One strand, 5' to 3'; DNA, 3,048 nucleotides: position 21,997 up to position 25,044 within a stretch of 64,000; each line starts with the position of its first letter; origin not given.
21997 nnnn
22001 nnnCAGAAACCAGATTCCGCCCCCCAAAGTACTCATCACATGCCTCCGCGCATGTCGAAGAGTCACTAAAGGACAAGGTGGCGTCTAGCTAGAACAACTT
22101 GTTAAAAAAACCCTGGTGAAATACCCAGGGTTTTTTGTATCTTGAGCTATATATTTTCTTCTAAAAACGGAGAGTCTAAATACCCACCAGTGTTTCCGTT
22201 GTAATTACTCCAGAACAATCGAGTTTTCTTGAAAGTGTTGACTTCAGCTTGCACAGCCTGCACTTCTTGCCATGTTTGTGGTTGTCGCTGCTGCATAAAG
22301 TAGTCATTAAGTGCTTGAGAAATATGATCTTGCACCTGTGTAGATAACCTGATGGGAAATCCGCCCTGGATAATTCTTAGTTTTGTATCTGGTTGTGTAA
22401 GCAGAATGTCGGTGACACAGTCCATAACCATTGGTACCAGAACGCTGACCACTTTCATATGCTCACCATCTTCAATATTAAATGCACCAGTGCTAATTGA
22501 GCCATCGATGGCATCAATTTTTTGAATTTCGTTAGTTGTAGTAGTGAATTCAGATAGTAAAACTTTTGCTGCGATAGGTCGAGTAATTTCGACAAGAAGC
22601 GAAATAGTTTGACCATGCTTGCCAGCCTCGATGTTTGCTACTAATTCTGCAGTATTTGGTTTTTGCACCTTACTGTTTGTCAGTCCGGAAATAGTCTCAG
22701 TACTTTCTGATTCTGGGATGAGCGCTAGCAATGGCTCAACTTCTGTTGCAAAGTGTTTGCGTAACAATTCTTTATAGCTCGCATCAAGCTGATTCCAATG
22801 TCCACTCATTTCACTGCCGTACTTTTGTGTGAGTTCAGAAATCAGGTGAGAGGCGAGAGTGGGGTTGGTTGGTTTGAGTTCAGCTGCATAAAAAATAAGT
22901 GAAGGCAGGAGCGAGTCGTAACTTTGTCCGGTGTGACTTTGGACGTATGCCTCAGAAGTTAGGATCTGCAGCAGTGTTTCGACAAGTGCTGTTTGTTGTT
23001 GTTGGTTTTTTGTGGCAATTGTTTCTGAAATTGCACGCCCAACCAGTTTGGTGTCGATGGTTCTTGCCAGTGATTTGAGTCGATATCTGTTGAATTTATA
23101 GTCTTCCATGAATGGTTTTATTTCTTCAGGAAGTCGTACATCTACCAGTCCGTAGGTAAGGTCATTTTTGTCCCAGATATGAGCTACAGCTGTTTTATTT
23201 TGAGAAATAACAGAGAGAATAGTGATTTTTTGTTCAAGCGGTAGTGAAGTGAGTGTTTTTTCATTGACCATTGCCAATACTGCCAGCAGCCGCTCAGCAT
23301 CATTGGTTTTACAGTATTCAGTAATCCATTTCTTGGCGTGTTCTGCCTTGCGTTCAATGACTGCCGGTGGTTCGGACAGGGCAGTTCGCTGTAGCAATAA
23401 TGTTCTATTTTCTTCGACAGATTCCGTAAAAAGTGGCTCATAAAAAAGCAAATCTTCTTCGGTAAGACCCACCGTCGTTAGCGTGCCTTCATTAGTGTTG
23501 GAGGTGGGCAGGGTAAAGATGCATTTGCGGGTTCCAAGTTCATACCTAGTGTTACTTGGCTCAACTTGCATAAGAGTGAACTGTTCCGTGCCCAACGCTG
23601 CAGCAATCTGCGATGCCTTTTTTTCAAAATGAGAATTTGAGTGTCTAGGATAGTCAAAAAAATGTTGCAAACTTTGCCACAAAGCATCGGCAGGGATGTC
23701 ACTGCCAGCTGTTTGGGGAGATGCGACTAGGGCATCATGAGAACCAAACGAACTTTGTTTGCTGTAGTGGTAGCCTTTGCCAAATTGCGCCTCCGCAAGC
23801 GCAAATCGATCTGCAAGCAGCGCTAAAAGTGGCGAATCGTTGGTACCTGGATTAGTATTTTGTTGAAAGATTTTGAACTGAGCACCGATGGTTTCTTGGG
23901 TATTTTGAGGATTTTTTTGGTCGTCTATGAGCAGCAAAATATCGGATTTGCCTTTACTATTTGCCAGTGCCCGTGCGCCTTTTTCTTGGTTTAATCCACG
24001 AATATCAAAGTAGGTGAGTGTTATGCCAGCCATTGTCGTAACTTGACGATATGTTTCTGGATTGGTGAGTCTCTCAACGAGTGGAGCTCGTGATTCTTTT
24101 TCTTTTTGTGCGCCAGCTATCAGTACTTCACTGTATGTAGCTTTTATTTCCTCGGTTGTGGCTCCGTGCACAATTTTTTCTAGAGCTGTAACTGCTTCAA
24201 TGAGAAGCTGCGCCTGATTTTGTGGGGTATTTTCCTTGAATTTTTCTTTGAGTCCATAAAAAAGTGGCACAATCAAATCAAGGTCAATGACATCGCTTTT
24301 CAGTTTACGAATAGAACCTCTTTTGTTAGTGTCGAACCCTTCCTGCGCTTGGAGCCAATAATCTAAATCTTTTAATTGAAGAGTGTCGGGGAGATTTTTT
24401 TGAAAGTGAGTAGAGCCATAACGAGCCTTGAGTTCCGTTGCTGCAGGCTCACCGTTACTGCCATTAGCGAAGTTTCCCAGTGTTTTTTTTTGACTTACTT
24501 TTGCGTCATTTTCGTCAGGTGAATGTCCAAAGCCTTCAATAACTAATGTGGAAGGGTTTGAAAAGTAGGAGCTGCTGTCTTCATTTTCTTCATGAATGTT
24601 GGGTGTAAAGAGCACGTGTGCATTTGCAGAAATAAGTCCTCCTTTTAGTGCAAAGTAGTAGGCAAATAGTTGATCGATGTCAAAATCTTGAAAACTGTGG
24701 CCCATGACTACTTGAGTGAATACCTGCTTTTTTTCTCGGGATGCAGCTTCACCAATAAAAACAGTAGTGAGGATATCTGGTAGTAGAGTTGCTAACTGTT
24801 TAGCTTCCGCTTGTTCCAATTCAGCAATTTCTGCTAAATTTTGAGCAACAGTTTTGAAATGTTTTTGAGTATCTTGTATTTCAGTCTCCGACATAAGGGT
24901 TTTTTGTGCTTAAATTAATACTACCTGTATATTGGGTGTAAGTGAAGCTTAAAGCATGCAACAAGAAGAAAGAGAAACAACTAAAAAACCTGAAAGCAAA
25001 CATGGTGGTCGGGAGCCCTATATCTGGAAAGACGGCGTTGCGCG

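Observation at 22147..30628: Divergent pair of giant genes: a 915-aa unknown protein and a 1890-aa DEAH-helicase fusion sharing a 61-nt promoter region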

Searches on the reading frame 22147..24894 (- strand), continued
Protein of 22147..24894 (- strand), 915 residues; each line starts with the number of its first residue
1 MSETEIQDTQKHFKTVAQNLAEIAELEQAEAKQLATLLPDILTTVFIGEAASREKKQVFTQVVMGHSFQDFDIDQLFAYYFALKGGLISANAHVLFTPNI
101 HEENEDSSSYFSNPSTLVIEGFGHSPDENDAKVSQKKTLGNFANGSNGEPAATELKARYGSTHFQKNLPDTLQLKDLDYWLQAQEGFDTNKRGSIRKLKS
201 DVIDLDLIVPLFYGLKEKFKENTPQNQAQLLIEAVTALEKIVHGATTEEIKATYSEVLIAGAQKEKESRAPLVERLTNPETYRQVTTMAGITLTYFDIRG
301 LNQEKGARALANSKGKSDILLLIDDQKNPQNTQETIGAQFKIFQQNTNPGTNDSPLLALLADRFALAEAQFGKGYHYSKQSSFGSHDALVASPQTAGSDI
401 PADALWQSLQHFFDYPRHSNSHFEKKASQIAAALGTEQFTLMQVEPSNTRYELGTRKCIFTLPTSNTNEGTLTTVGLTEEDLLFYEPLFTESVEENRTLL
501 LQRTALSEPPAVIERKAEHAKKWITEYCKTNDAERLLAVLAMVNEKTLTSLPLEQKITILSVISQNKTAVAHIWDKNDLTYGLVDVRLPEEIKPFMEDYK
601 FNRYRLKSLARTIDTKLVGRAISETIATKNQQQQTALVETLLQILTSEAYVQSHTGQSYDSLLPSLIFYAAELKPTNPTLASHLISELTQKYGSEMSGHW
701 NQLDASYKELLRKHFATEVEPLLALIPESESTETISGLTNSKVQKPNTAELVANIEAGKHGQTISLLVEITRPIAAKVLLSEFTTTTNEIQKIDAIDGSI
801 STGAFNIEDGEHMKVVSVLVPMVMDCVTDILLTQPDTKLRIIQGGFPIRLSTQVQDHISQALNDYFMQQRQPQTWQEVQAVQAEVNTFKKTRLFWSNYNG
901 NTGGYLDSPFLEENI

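Call 56: predict_structure(alignment_id=A5)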
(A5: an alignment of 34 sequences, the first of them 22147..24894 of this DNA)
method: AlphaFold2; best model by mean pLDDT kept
length: 915 residues; sequences in the alignment: 34
mean_pLDDT: 83.6   pTM: 0.69
mean pLDDT of the five models: 83.6, 83.5, 81.4, 81.0, 80.5
residues with pLDDT >= 90: 416; 70-90: 344; 50-70: 125; < 50: 30
segments of 3 or more residues with pLDDT < 50: 1-5, 46-54, 348-353, 380-386
pLDDT, mean of each block of 10 residues (from residue 1): 48 62 60 54 50 63 87 91 87 83 74 87 56 71 74 86 71 86 71 61 80 92 89 92 87 92 87 90 91 93 81 86 86 85 66 61 86 67 50 79 93 89 93 94 88 93 76 91 95 94 88 94 94 94 89 96 97 93 68 72 86 93 95 97 97 88 93 93 95 90 80 86 78 65 88 83 91 81 91 90 74 91 95 93 88 93 96 96 94 93 90 69
secondary structure, 60 per line:
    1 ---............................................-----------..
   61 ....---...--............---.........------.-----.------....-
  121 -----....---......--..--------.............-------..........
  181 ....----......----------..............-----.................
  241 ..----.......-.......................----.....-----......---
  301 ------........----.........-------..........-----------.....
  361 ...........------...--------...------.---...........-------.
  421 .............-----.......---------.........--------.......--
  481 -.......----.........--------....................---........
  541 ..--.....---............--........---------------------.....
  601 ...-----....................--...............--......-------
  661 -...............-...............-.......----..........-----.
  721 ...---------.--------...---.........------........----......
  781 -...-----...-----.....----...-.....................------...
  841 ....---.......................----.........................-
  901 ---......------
elements in order (helices of 4 or more, strands of 3 or more residues): H4-47 E59-64 H73-84 E88-96 E116-119 H126-129 H133-138 H151-163 H171-184 H189-194 H205-218 H224-242 H247-253 H255-277 E282-286 E292-297 H307-314 E319-327 E335-344 H356-371 E378-380 E389-391 H402-412 H420-433 E439-445 E455-463 E472-478 H482-488 H493-501 H510-529 H533-542 H545-549 H553-564 H567-574 H596-603 H609-628 H631-645 H648-653 H662-676 H678-692 H694-700 H705-714 H720-723 E742-744 H748-756 E763-770 H775-780 E782-784 E790-792 E798-802 H811-831 E838-844 H848-870 H875-892 E893-899 E904-909

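Call 60: fold_search(model_id=the predicted structure, library=pdb)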
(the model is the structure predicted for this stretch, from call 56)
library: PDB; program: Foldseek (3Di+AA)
matches with E <= 10: 562; with E <= 0.001: 0
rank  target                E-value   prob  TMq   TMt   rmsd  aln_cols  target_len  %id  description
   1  7ue2_A                3.3e-02  0.57  0.08  0.17  17.2       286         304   12  Crystal structure of designed helical repeat protein RPB_PLP3_R6 bound to PLPx6 peptide (released 2023-03-29)
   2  7tbn_A                4.5e-02  0.23  0.06  0.12  21.2       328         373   11  LOV2-DARPIN fusion : D11 (released 2023-07-05)
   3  9b3f_A                7.6e-02  0.15  0.10  0.09  21.9       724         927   10  Cryo-EM structure of yeast (Nap1)2-H2A-H2B-Kap114 (released 2024-11-27)
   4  6u1s_A                8.3e-02  0.41  0.10  0.20  24.4       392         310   11  Cryo-EM structure of a de novo designed 16-helix transmembrane nanopore, TMHC8_R. (released 2020-08-19)
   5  6oxl_A                1.2e-01  0.30  0.09  0.12  14.9       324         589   10  CRYO-EM STRUCTURE OF PHOSPHORYLATED AP-2 (mu E302K) BOUND TO NECAP IN THE PRESENCE OF SS DNA (released 2019-09-11)
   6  8y9r_B                1.5e-01  0.41  0.10  0.22  15.3       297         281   10  Crystal structure of Spiral2 microtubule-binding domain from Physcomitrella patens (released 2024-12-18)
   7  9i05_XC               1.7e-01  0.30  0.09  0.18  16.8       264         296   10  Cryo-EM structure of the large subunit of the mitochondrial ribosome from Toxoplasma gondii (released 2025-06-11)
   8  7kzv_U                1.8e-01  0.10  0.10  0.08  22.7       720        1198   12  Structure of the human fanconi anaemia Core-UBE2T-ID-DNA complex in closed state (released 2021-03-10)
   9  8g9k_A                1.9e-01  0.41  0.09  0.23  12.9       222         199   12  Geometrically programmable nanomaterial construction using regularized protein building blocks (released 2024-03-13)
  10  9qoo_A                1.9e-01  0.08  0.10  0.10  27.9       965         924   10  Composite model: Ternary complex of the human 20S proteasome in complex with Importin-9 and two homodimers of Akirin-2 (released 2026-01-28)
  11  5ft9_A                2.0e-01  0.13  0.07  0.12  22.4       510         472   10  Arabidopsis thaliana nuclear protein-only RNase P 2 (PRORP2) (released 2016-01-27)
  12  6hc2_A                2.1e-01  0.28  0.07  0.15  18.0       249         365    9  Crystal structure of NuMA/LGN hetero-hexamers (released 2019-05-29)
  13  5onb_E                2.2e-01  0.33  0.08  0.21  16.2       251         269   13  Drosophila Bag-of-marbles CBM peptide bound to human CAF40 (released 2017-12-27)
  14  4p8q_A                2.5e-01  0.06  0.08  0.08  28.2       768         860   10  Crystal Structure of Human Insulin Regulated Aminopeptidase with Alanine in Active Site (released 2014-12-03)
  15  9cgc_P                2.9e-01  0.16  0.10  0.17  22.1       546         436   10  Yeast 26S proteasome non-substrate-engaged (S1 state) (released 2025-07-09)
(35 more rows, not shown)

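Call 65: fold_search(model_id=the predicted structure, library=viral)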
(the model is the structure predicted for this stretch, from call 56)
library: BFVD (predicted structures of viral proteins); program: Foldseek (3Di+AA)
matches with E <= 10: 290; with E <= 0.001: 0
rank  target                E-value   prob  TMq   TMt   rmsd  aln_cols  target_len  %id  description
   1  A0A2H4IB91            1.9e-03  1.00  0.17  0.36  11.3       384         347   10  Phosphoesterase [Erwinia phage vB_EamM_Y3]
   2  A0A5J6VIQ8            3.0e-03  1.00  0.17  0.39   8.7       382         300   12  Uncharacterized protein [Megaviridae environmental sample]
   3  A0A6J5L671            9.1e-03  0.94  0.19  0.32  17.6       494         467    9  Uncharacterized protein [uncultured Caudovirales phage]
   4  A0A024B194            3.1e-02  0.99  0.19  0.43   7.2       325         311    9  Exopolyphosphatase [Bacillus phage Hakuna]
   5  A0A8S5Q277            5.8e-02  0.09  0.08  0.08  36.0       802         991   11  Uncharacterized protein [Siphoviridae sp. ctLqe90]
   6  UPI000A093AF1         8.3e-02  0.72  0.16  0.16  15.4       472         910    9  (no name look-up for this kind of identifier)
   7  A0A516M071            1.4e-01  0.06  0.07  0.07  32.1       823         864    8  (no name in the UniProt tables at hand)
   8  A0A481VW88            1.6e-01  0.05  0.07  0.05  45.0      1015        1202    9  Tape measure protein [Microbacterium phage Fireman]
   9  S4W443                2.4e-01  0.21  0.08  0.14  20.1       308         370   10  Uncharacterized protein [Pandoravirus salinus]
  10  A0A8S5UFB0            2.5e-01  0.54  0.09  0.18  18.7       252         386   13  Helix-turn-helix domain protein [Myoviridae sp. ctcyQ27]
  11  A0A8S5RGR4            3.4e-01  0.06  0.09  0.09  33.7       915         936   11  Chromosome segregation ATPase (Fragment) [virus sp. ctiha2]
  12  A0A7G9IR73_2          3.6e-01  0.07  0.07  0.05  25.9       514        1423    9  Uncharacterized protein [Frankliniella occidentalis associated virga-like virus 2]
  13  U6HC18                3.7e-01  0.08  0.07  0.07  20.4       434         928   10  GP45 [Caviid herpesvirus 2 str. CIDMTR]
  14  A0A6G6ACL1            4.4e-01  0.08  0.07  0.13  18.5       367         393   10  Ankyrin repeat-containing protein [Borely moumouvirus]
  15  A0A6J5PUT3            4.9e-01  0.04  0.08  0.09  24.1       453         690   13  Portal protein [uncultured Caudovirales phage]
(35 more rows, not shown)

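Call 66: find_related_loci(query=A6, collection=metagenome_contigs, flank=10000)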
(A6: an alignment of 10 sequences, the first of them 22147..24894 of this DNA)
Query A6 (915 aa) in metagenome_contigs; peptide patterns used: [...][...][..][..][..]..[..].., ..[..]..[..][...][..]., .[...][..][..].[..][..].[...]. (x = any residue, [..] = any of these).
199 stretches matched a pattern; 3 encode a relative of the query (tblastn E <= 1e-3); 3 distinct loci.
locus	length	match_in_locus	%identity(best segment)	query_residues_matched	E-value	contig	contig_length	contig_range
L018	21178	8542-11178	28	52-912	2e-79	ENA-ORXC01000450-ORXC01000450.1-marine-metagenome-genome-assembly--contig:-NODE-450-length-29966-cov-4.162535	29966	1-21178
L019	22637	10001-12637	27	52-912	4e-77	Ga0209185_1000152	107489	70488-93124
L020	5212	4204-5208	29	52-405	4e-32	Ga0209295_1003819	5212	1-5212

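Call 99: find_encoding_contigs(protein=P0121, flank=1000, max_places=2)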
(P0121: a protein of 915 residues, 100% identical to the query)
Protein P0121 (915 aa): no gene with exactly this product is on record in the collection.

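Call 104: find_related_loci(query=A6, collection=viral_contigs, flank=10000)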
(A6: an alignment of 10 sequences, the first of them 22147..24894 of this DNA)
Query A6 (915 aa) in viral_contigs; peptide patterns used: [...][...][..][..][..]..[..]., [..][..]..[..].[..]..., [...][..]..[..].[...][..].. (x = any residue, [..] = any of these).
65 stretches matched a pattern, but none encodes a relative of the query by tblastn (E <= 1e-3).

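Call 107: list_cluster_members(proteins=[P0125, P0126, P0127, P0128, P0131, P0133, P0134, P0138, P0143, P0162])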
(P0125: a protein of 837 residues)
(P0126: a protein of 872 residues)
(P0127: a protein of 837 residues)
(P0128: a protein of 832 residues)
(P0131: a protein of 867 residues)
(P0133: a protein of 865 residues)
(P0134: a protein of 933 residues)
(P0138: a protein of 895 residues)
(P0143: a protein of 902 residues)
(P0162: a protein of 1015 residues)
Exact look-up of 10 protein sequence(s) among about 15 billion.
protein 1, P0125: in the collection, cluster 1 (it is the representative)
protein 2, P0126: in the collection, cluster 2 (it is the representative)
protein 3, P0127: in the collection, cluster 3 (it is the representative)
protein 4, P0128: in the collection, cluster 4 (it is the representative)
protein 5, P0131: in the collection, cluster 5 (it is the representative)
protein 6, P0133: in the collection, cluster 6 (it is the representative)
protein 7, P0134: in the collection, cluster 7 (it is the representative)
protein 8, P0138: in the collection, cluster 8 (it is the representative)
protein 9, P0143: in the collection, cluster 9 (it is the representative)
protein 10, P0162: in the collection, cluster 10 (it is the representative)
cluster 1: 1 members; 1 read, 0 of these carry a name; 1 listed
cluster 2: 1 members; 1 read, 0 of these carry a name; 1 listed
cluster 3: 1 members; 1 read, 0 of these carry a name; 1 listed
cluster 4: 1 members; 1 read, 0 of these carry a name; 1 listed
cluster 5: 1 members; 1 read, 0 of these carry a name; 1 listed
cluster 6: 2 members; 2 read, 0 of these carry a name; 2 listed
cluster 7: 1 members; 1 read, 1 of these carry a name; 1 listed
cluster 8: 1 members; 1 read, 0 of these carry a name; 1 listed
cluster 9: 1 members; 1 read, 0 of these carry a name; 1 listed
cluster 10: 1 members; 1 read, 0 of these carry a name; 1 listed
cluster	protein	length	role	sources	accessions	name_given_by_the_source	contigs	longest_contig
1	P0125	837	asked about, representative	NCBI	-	-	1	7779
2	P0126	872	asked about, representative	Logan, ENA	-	-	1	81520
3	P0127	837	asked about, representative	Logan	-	-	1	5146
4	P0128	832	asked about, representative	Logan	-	-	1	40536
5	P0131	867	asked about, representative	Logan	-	-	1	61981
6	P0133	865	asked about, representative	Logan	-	-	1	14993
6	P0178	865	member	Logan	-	-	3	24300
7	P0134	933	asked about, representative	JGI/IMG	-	hypothetical protein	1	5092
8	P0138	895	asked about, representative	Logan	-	-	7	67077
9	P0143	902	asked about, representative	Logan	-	-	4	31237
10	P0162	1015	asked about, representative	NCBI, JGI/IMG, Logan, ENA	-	-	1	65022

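Call 117: search_protein_families(library=pfam, proteins=[L003:11551-12510:-], max_evalue=1)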
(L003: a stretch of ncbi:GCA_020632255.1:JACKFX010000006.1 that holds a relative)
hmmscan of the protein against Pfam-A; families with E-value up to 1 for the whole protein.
L003:11551-12510:- (319 aa): 1 family
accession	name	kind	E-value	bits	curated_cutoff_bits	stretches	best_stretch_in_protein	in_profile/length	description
PF24201.1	DUF7426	-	0.042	14.5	27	1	92-149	55-112/137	Domain of unknown function (DUF7426)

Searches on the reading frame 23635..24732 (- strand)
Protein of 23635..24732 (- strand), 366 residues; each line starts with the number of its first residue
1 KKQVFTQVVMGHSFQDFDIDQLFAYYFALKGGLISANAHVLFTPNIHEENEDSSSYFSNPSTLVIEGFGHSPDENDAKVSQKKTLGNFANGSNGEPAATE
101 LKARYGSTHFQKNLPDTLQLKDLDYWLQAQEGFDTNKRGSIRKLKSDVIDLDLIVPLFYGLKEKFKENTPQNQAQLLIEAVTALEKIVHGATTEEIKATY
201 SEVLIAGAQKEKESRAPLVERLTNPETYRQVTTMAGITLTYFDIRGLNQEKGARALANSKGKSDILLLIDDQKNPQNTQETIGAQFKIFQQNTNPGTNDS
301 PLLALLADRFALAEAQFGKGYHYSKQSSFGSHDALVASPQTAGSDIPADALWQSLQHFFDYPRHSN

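Call 72: search_dna_similar(query=window:23635-24732:-, collection=phages, mode=protein, max_evalue=10, max_rows=20)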
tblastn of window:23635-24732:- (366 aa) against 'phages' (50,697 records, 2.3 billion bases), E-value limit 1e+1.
Records with a match: 1; places in all: 1; records where one place covers at least 80% of the query: 0.
Best place of each record, by identity: <60% 1.
By first word of the organism name: Microvirus 1.
By host as written in the record: Marmota flaviventris 1.
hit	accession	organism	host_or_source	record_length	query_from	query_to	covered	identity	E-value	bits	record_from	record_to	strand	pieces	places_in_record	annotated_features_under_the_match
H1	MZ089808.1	Microvirus mar62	Marmota flaviventris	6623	105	190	23%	31.5%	3e+0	36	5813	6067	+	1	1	replication initiator protein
